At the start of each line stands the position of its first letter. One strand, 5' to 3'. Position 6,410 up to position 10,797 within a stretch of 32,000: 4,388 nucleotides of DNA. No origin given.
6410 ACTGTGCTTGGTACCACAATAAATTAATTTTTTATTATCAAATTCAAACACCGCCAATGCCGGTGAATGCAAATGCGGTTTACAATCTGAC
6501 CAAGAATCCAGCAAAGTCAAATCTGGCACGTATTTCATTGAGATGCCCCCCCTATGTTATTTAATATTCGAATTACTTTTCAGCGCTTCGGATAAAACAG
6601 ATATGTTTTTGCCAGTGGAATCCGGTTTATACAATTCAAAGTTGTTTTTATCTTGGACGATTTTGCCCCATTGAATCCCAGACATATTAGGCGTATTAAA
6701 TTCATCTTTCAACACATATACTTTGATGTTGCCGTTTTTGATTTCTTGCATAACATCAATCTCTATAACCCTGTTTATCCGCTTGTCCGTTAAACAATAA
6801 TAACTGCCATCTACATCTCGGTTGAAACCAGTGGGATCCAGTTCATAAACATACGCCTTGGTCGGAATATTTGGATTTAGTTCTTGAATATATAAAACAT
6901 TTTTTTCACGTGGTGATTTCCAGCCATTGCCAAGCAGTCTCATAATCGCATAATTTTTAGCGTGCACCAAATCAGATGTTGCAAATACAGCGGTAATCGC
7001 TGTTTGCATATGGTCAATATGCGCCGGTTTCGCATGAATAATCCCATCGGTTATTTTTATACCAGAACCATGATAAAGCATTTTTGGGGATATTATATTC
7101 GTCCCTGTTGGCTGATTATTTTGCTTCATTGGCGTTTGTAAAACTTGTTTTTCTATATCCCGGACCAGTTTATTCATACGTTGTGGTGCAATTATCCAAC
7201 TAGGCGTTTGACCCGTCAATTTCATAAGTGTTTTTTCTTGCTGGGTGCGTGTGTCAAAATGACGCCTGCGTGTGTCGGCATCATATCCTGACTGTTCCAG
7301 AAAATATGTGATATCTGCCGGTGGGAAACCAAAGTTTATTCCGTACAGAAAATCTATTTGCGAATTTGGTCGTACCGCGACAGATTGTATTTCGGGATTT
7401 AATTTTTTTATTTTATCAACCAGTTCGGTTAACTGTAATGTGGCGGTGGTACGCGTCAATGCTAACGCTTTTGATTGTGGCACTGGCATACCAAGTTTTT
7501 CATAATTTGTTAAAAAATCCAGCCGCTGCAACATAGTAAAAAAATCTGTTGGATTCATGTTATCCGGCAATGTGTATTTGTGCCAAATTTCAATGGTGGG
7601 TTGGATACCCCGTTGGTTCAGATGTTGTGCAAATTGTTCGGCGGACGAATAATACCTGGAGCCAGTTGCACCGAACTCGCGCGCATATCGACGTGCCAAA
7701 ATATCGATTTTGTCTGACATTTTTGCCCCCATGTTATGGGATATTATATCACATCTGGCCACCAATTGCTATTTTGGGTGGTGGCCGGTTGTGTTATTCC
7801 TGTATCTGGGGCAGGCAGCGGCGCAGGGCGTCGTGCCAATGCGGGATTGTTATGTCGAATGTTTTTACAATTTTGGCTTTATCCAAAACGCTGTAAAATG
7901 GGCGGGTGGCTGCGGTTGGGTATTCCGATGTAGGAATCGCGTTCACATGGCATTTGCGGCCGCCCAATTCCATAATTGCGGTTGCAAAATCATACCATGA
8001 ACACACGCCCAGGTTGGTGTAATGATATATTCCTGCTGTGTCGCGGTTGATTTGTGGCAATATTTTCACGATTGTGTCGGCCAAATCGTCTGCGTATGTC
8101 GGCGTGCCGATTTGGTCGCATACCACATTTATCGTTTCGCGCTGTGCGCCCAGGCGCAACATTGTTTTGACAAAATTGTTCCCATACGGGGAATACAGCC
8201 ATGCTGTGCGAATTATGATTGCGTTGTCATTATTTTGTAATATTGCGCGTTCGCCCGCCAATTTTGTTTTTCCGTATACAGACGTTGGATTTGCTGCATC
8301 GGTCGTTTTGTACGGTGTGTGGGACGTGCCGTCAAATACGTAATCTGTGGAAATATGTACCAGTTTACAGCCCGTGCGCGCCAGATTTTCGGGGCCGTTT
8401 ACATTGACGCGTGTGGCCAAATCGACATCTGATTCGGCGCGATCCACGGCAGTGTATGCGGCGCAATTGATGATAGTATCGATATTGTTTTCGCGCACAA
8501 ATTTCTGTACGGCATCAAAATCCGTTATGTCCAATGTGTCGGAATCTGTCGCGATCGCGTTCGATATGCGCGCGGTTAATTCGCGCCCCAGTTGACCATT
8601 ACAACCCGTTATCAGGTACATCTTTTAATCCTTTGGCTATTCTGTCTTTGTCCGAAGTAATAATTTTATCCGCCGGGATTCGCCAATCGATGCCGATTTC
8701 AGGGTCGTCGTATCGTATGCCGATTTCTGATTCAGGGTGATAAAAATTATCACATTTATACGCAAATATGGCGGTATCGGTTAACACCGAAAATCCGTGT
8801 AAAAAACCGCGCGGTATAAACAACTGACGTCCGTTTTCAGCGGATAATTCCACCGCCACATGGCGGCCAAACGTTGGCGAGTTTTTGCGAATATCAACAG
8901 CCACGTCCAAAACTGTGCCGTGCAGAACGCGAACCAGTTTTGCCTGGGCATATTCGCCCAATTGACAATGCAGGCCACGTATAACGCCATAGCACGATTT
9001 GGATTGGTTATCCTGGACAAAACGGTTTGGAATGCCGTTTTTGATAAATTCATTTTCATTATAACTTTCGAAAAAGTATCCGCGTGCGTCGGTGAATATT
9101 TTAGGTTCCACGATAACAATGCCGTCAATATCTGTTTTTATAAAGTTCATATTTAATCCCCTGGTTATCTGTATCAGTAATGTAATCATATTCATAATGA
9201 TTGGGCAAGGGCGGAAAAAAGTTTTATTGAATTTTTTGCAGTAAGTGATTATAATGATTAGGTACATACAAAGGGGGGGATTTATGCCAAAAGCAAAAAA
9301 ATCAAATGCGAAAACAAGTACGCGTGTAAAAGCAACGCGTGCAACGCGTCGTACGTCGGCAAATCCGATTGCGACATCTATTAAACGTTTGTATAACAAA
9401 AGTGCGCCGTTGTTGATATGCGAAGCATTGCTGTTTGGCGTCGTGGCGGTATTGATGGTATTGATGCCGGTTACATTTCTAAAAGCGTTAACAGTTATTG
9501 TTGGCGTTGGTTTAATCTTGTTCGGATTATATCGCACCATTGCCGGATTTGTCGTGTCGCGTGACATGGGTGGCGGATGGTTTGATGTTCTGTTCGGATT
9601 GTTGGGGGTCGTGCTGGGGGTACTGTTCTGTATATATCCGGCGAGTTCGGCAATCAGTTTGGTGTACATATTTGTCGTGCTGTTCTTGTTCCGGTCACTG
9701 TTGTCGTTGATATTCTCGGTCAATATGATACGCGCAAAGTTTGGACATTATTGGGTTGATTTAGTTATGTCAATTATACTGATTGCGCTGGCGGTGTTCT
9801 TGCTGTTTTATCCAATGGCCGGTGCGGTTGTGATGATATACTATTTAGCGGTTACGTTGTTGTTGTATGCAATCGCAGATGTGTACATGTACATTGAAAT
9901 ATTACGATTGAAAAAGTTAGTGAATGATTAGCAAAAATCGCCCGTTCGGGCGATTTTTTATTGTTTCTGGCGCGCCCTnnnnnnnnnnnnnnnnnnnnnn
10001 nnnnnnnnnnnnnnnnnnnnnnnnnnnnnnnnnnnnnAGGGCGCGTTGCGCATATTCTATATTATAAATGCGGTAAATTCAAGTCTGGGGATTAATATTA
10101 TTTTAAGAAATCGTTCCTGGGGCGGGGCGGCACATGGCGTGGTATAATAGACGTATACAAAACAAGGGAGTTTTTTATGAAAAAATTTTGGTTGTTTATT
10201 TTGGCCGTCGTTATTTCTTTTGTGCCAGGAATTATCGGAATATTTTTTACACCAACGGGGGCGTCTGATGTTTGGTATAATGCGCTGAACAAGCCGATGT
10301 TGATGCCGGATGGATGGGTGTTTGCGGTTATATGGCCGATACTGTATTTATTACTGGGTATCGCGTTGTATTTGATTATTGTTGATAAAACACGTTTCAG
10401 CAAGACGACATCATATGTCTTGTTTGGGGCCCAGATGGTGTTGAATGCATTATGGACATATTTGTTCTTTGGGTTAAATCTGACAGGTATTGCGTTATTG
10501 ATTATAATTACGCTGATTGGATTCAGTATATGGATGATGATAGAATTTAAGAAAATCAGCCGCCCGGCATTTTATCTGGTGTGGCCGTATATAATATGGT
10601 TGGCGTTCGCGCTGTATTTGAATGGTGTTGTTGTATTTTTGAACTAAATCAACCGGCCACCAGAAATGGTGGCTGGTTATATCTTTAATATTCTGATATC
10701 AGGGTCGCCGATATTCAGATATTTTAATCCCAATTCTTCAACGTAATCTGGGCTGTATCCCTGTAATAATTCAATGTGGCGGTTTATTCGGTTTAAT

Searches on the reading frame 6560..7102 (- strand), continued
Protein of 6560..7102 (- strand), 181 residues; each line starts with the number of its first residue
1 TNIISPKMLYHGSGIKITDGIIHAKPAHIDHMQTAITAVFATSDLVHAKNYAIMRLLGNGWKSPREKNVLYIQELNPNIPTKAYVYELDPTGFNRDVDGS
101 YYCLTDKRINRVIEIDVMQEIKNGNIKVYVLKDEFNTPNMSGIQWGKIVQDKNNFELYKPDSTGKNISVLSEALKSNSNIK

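Call 89: search_protein_families(library=pfam, proteins=[P0237, P0210, P0232, P0242, P0248, P0233, P0249, P0213, P0175, P0173], max_evalue=0.01)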
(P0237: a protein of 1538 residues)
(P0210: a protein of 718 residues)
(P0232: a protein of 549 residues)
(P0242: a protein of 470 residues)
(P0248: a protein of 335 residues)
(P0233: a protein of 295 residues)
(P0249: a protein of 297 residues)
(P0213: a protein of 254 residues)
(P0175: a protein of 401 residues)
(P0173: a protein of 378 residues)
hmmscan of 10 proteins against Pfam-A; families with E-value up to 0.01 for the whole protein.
P0237 (1538 aa): 12 families
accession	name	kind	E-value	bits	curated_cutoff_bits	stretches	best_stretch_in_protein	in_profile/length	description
PF00293.34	NUDIX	-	3.8e-14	53.3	21.1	2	420-505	2-74/134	NUDIX domain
PF13238.12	AAA_18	-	1.5e-05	25.9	29.4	1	1272-1386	1-119/128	AAA domain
PF05496.18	RuvB_N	-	2.3e-05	24.7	27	1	1251-1310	15-71/159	Holliday junction DNA helicase RuvB P-loop domain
PF01569.27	PAP2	-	4.5e-05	23.7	27.2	1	87-172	17-109/130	PAP2 superfamily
PF13191.12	AAA_16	-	0.00073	20.5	32.6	1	1253-1294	10-49/167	AAA ATPase domain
PF13671.12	AAA_33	-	0.0011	19.8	27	1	1272-1300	2-30/143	AAA domain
PF13207.12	AAA_17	-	0.0012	19.5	27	0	1275-1378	1-122/136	AAA domain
PF20720.3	nSTAND3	-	0.0013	18.9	27.2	1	1259-1292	7-40/155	Novel STAND NTPase 3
PF02367.23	TsaE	-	0.0033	17.8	26.6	1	1259-1295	11-47/128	Threonylcarbamoyl adenosine biosynthesis protein TsaE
PF13401.12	AAA_22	-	0.0037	18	27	0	1270-1294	6-33/130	AAA domain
PF25199.1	nSTAND_NTPase5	-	0.0046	17.2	34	0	1250-1293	23-65/145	Novel STAND NTPase 5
PF00004.35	AAA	-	0.0067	17.3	21.2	0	1272-1302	1-31/131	ATPase family associated with various cellular activities (AAA)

P0210 (718 aa): 7 families
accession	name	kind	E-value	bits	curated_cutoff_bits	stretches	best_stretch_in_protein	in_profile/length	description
PF00702.32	Hydrolase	-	2.2e-15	58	26.4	1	166-350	2-191/191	haloacid dehalogenase-like hydrolase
PF13419.12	HAD_2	-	1.8e-10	41.7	23.8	1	168-356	1-178/178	Haloacid dehalogenase-like hydrolase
PF00583.31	Acetyltransf_1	-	1.9e-07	31.8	20.7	1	49-134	36-116/116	Acetyltransferase (GNAT) family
PF00293.34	NUDIX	-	9.7e-06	26.1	21.1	1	445-485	26-67/134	NUDIX domain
PF13242.12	Hydrolase_like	-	4.2e-05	23.8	22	1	312-357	3-49/75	HAD-hyrolase-like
PF12746.13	GNAT_acetyltran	-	0.0044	17.1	26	0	76-136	179-236/243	GNAT acetyltransferase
PF13302.13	Acetyltransf_3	-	0.0069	17.5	25.4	0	63-134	67-137/138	Acetyltransferase (GNAT) domain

P0232 (549 aa): 12 families
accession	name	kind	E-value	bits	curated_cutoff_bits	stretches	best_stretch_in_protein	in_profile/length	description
PF13238.12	AAA_18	-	9.4e-08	33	29.4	1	286-398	1-120/128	AAA domain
PF13671.12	AAA_33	-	1.3e-05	26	27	1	286-323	2-39/143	AAA domain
PF13191.12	AAA_16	-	5.1e-05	24.3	32.6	1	264-310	7-51/167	AAA ATPase domain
PF13207.12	AAA_17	-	0.00061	20.5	27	0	289-311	1-23/136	AAA domain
PF01202.28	SKI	-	0.0015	19.1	22.1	1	293-320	2-29/159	Shikimate kinase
PF13521.12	AAA_28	-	0.0019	18.9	27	1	286-331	2-45/164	AAA domain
PF05496.18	RuvB_N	-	0.002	18.4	27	1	254-312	7-62/159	Holliday junction DNA helicase RuvB P-loop domain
PF20720.3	nSTAND3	-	0.0021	18.2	27.2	1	275-307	9-41/155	Novel STAND NTPase 3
PF13401.12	AAA_22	-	0.0028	18.4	27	1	284-308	6-33/130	AAA domain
PF25199.1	nSTAND_NTPase5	-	0.0037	17.5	34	1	270-307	29-65/145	Novel STAND NTPase 5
PF02367.23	TsaE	-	0.0046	17.3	26.6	0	264-310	5-48/128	Threonylcarbamoyl adenosine biosynthesis protein TsaE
PF03193.22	RsgA_GTPase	-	0.0065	16.7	30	0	272-316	96-139/174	RsgA GTPase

P0242 (470 aa): 9 families
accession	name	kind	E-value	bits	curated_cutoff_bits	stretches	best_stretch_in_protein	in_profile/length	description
PF13238.12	AAA_18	-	2.4e-07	31.7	29.4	1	68-180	1-120/128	AAA domain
PF13671.12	AAA_33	-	4.6e-06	27.4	27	1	68-153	2-85/143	AAA domain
PF13191.12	AAA_16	-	0.00057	20.9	32.6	1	63-90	22-49/167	AAA ATPase domain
PF13207.12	AAA_17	-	0.001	19.8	27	0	71-93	1-23/136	AAA domain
PF13401.12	AAA_22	-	0.0011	19.7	27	1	66-89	6-29/130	AAA domain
PF01202.28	SKI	-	0.0011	19.5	22.1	1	75-101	2-28/159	Shikimate kinase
PF13521.12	AAA_28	-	0.0021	18.8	27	1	68-113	2-45/164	AAA domain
PF20720.3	nSTAND3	-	0.0027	17.9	27.2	1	63-89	15-41/155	Novel STAND NTPase 3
PF03215.21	Rad17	-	0.0032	17.9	23.8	1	54-98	33-78/186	Rad17 P-loop domain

P0248 (335 aa): 10 families
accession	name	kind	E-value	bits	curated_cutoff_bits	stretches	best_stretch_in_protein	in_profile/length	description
PF13671.12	AAA_33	-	7e-08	33.3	27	1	4-144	3-123/143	AAA domain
PF13207.12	AAA_17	-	3.9e-05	24.4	27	0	7-31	2-26/136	AAA domain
PF20720.3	nSTAND3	-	4.9e-05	23.5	27.2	1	4-44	21-63/155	Novel STAND NTPase 3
PF06414.18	Zeta_toxin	-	0.00045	20.2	22.3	1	2-33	18-51/199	Zeta toxin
PF00004.35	AAA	-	0.00073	20.4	21.2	1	4-34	2-32/131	ATPase family associated with various cellular activities (AAA)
PF05729.18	NACHT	-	0.0015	18.8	26.7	0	4-27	4-27/167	NACHT domain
PF13238.12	AAA_18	-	0.0016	19.3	29.4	1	4-44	2-44/128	AAA domain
PF01745.22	IPT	-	0.0022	17.9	20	0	2-32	3-33/233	Isopentenyl transferase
PF01202.28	SKI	-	0.0076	16.8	22.1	0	9-36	1-28/159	Shikimate kinase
PF18748.7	HMUDK_HMUD1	-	0.0081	16.1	27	0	2-123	19-131/196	5-hmdU DNA kinase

P0233 (295 aa): 0 families

P0249 (297 aa): 0 families

P0213 (254 aa): 0 families

P0175 (401 aa): 1 family
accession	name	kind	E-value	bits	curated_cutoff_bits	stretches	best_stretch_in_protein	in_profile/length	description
PF01966.28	HD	-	0.0012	19.5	22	1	235-342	3-115/116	HD domain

P0173 (378 aa): 1 family
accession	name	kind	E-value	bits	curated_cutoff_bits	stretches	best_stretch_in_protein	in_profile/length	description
PF01966.28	HD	-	0.00048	20.8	22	1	40-146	4-115/116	HD domain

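Call 110: search_protein_families(library=pfam, proteins=[P0195, P0201, P0206, P0211, P0221, P0236, L028:5233-5859:+], max_evalue=0.1)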
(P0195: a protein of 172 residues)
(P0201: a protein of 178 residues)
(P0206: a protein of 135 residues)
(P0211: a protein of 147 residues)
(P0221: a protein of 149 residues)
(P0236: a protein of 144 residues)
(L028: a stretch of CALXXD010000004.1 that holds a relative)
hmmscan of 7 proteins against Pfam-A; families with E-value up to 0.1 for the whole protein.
P0195 (172 aa): 0 families

P0201 (178 aa): 1 family
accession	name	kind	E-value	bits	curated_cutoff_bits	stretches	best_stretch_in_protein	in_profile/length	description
PF12120.14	Arr-ms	-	0.0042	17.7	25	1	9-54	1-41/99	Rifampin ADP-ribosyl transferase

P0206 (135 aa): 0 families

P0211 (147 aa): 0 families

P0221 (149 aa): 0 families

P0236 (144 aa): 0 families

L028:5233-5859:+ (209 aa): 1 family
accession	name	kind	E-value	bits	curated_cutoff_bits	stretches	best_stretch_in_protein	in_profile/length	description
PF00300.27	His_Phos_1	-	4.6e-25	88.9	21.7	1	3-190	1-185/194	Histidine phosphatase superfamily (branch 1)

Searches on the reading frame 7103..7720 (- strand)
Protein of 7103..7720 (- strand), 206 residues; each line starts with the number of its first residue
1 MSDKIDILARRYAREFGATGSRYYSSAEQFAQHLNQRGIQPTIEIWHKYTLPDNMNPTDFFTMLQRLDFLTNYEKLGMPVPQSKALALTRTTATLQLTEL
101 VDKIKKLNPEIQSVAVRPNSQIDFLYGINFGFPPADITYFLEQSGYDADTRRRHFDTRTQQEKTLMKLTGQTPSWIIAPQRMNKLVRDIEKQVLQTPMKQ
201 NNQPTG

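Call 109: search_solved_structures(query=A12, max_evalue=10, show_alignments=0)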
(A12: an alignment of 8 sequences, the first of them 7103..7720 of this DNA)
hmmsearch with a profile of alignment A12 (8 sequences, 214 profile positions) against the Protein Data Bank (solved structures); distinct sequences matched with E-value up to 10: 2.
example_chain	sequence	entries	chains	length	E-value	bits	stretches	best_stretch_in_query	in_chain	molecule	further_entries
6w1s_F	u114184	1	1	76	0.018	17.8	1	142-198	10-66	Mediator of RNA polymerase II transcription subunit 9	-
8t1i_F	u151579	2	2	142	0.045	16.4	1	140-198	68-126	Mediator of RNA polymerase II transcription subunit 9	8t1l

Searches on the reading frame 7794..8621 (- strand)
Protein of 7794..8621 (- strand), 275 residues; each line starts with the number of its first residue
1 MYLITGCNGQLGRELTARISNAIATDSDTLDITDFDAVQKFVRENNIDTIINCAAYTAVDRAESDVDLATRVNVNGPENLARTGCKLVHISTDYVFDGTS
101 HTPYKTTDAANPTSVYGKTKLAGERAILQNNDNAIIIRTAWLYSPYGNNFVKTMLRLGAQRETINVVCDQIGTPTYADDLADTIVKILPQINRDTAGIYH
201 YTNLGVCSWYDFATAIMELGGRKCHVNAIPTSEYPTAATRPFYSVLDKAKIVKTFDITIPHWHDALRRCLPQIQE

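Call 79: search_protein_families(library=pfam, proteins=[window:7794-8621:-], max_evalue=0.01)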
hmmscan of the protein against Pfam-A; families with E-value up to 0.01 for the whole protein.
window:7794-8621:- (275 aa): 6 families
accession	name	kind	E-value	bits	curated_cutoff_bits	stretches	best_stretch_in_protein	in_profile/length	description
PF04321.23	RmlD_sub_bind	-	2.7e-101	338.9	27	1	3-273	4-285/287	RmlD substrate binding domain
PF01370.27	Epimerase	-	1.8e-22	80.4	20.9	1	3-194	2-231/240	NAD dependent epimerase/dehydratase family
PF16363.11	GDP_Man_Dehyd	-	4.6e-14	53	27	1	30-151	59-193/332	GDP-mannose 4,6 dehydratase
PF02719.21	Polysacc_synt_2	-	1.4e-10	41.3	20.2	1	30-148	61-170/293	Polysaccharide biosynthesis protein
PF01073.25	3Beta_HSD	-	9.7e-07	28.5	22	1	27-192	49-233/280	3-beta hydroxysteroid dehydrogenase/isomerase family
PF07993.18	NAD_binding_4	-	3.8e-06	26.7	20.1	1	45-139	87-204/258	Male sterility protein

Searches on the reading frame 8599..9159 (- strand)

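Call 79: search_protein_families(library=pfam, proteins=[window:8599-9159:-], max_evalue=0.01)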
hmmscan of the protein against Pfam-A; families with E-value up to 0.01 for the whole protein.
window:8599-9159:- (186 aa): 1 family
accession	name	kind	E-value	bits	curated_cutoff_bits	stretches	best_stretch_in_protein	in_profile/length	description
PF00908.23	dTDP_sugar_isom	-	5.5e-72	241.4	27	1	8-180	1-168/168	dTDP-4-dehydrorhamnose 3,5-epimerase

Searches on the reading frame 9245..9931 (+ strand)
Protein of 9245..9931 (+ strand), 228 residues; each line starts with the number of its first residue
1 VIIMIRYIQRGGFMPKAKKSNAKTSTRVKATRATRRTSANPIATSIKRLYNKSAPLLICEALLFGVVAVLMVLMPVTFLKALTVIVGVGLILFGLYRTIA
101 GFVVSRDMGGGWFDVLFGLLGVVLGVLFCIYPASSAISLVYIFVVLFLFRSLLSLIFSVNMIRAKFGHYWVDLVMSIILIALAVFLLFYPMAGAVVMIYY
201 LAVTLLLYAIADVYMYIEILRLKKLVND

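Call 79: search_protein_families(library=pfam, proteins=[window:9245-9931:+], max_evalue=0.01)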
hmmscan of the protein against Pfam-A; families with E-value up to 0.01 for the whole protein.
window:9245-9931:+ (228 aa): 1 family
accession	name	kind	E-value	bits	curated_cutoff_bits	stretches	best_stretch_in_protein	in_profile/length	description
PF03729.18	DUF308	-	4.9e-18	65.6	25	3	61-129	3-72/73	Short repeat of unknown function (DUF308)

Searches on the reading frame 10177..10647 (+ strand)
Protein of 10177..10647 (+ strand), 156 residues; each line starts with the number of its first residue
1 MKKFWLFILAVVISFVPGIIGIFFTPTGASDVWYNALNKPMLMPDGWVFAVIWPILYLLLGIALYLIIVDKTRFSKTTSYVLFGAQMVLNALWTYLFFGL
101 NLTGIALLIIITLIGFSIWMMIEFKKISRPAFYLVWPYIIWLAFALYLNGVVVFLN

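Call 79: search_protein_families(library=pfam, proteins=[window:10177-10647:+], max_evalue=0.01)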
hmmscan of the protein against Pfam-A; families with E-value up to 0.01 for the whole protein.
window:10177-10647:+ (156 aa): 1 family
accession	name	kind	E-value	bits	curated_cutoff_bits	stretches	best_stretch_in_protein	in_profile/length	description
PF03073.20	TspO_MBR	-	8.4e-37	126.6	24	1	10-152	1-143/145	TspO/MBR family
